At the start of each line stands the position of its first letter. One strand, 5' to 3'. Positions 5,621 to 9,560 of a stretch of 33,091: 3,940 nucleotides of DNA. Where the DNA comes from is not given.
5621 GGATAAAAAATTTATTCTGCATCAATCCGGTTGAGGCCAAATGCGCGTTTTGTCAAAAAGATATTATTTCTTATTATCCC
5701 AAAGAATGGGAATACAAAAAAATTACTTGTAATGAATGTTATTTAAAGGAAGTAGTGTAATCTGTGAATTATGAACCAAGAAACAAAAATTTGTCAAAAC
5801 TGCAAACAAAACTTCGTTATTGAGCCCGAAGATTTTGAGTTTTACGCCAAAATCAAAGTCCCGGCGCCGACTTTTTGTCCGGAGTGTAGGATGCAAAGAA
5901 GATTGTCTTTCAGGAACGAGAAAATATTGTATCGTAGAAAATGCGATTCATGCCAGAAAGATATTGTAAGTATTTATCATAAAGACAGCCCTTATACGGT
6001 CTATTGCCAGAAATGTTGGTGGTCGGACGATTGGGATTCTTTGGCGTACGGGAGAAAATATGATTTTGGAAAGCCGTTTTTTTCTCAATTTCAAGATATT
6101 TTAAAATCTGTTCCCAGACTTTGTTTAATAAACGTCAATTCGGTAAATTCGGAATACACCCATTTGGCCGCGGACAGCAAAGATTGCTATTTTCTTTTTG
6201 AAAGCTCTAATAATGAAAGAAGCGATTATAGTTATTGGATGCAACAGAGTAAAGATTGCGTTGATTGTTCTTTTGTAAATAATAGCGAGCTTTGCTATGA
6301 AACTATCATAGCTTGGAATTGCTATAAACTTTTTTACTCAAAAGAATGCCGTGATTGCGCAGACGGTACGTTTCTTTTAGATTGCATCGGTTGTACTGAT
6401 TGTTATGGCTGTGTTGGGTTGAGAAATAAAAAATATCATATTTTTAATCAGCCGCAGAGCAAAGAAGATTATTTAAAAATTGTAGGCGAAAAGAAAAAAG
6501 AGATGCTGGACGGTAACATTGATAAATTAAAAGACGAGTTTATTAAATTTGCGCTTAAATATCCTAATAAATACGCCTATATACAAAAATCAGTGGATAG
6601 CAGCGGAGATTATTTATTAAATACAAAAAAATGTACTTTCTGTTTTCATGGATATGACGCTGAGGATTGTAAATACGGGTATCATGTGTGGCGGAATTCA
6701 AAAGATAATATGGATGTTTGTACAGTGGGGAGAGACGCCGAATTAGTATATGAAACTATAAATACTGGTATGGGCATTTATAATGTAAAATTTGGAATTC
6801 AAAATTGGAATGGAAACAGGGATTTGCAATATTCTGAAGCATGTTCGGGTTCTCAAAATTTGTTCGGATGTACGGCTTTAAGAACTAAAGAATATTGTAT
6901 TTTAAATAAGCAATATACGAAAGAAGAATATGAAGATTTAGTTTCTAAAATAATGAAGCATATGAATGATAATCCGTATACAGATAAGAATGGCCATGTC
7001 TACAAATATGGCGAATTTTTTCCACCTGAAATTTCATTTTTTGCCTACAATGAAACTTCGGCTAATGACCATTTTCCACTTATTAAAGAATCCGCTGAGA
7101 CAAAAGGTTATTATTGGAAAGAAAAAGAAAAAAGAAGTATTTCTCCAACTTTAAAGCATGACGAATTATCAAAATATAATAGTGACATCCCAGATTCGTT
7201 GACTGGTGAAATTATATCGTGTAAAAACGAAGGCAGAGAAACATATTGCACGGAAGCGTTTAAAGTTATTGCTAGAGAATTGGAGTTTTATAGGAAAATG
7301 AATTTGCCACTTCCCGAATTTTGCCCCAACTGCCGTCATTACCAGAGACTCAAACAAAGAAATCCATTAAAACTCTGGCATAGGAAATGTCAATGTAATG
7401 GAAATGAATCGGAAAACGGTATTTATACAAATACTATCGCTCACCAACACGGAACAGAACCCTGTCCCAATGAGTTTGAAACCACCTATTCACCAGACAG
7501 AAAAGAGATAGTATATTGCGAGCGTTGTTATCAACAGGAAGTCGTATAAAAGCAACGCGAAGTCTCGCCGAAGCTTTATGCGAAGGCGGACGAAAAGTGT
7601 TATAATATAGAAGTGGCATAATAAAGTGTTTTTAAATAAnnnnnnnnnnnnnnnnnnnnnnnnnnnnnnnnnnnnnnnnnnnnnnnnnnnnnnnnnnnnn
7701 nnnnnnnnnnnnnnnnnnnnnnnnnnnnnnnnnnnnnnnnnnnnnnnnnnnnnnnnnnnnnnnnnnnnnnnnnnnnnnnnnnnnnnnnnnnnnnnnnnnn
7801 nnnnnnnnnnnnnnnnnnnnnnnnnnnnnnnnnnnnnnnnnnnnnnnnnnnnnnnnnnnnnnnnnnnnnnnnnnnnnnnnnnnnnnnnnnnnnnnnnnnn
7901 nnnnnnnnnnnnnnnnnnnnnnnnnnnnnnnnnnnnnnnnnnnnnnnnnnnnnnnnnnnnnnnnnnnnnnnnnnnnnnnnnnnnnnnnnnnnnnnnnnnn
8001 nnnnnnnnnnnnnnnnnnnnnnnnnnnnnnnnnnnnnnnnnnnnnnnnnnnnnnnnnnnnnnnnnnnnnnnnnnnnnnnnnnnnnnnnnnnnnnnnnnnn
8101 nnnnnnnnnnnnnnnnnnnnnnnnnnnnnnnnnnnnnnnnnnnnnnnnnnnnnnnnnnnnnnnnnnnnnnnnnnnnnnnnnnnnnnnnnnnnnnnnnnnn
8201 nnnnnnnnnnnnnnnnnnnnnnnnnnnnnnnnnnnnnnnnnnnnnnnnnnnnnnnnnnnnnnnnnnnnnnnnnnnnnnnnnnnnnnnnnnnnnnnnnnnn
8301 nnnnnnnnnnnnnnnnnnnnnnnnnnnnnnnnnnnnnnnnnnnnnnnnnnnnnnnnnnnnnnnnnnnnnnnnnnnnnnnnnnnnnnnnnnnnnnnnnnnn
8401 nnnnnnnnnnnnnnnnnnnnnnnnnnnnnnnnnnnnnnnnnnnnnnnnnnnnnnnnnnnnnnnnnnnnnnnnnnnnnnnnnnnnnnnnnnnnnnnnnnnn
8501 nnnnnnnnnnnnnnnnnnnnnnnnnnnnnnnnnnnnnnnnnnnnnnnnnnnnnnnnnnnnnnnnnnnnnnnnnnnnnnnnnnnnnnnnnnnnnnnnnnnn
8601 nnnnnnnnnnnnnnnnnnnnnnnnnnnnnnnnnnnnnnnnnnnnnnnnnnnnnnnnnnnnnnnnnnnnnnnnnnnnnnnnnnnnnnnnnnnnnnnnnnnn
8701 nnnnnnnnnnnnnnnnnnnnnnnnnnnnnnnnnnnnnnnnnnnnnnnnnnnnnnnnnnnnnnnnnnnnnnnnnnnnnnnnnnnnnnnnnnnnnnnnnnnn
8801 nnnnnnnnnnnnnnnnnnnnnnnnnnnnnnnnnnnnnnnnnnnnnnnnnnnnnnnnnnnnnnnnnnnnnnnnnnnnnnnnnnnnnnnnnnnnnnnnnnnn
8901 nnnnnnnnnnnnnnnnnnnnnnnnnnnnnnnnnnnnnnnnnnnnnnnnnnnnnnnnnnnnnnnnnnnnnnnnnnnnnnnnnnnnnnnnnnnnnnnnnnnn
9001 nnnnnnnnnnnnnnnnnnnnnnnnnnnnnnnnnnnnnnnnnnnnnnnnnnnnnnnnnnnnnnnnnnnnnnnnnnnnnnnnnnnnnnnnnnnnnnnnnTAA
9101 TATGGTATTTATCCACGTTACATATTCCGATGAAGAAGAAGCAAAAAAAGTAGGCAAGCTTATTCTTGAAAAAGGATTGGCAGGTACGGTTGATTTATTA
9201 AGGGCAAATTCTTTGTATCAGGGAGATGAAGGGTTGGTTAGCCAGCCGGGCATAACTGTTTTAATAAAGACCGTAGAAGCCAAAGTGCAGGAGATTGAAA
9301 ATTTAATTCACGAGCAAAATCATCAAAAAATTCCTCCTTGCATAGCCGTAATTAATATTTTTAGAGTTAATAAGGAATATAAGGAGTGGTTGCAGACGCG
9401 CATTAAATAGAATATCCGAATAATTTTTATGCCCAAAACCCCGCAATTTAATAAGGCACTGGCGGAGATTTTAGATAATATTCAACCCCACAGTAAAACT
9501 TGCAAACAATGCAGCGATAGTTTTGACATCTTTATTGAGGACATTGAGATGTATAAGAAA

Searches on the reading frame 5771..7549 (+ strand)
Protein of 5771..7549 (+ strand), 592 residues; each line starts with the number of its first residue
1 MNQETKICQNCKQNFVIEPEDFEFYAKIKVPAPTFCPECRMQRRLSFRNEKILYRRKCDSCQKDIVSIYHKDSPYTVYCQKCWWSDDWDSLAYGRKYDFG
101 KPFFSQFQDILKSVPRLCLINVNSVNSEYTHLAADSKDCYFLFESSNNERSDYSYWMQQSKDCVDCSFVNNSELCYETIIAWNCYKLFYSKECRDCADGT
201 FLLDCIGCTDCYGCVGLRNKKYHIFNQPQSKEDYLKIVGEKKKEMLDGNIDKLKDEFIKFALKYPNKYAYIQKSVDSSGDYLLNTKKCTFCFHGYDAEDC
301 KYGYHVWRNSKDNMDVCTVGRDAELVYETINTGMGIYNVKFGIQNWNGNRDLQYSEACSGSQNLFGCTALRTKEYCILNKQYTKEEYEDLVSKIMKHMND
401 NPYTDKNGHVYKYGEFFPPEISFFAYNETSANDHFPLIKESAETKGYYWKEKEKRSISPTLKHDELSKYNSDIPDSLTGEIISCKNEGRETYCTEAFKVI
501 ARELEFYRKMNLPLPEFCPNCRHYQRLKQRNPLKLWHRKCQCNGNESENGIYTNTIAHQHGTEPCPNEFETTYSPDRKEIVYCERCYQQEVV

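Call 62: search_protein_families(library=pfam, proteins=[window:5771-7549:+], max_evalue=0.001)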
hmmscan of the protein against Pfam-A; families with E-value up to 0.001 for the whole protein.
window:5771-7549:+ (592 aa): 1 family
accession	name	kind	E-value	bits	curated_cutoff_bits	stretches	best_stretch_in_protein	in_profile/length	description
PF09606.15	Med15_N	-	0.0008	19.5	24.1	0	374-404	37-67/72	ARC105/Med15 mediator subunit N-terminal KIX domain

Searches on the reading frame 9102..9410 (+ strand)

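Call 62: search_protein_families(library=pfam, proteins=[window:9102-9410:+], max_evalue=0.001)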
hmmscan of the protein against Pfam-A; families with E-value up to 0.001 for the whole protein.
window:9102-9410:+ (102 aa): 1 family
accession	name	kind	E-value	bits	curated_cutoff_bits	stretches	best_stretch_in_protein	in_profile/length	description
PF03091.20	CutA1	-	9.3e-16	57.9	22.4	1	3-99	2-98/99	CutA1 divalent ion tolerance protein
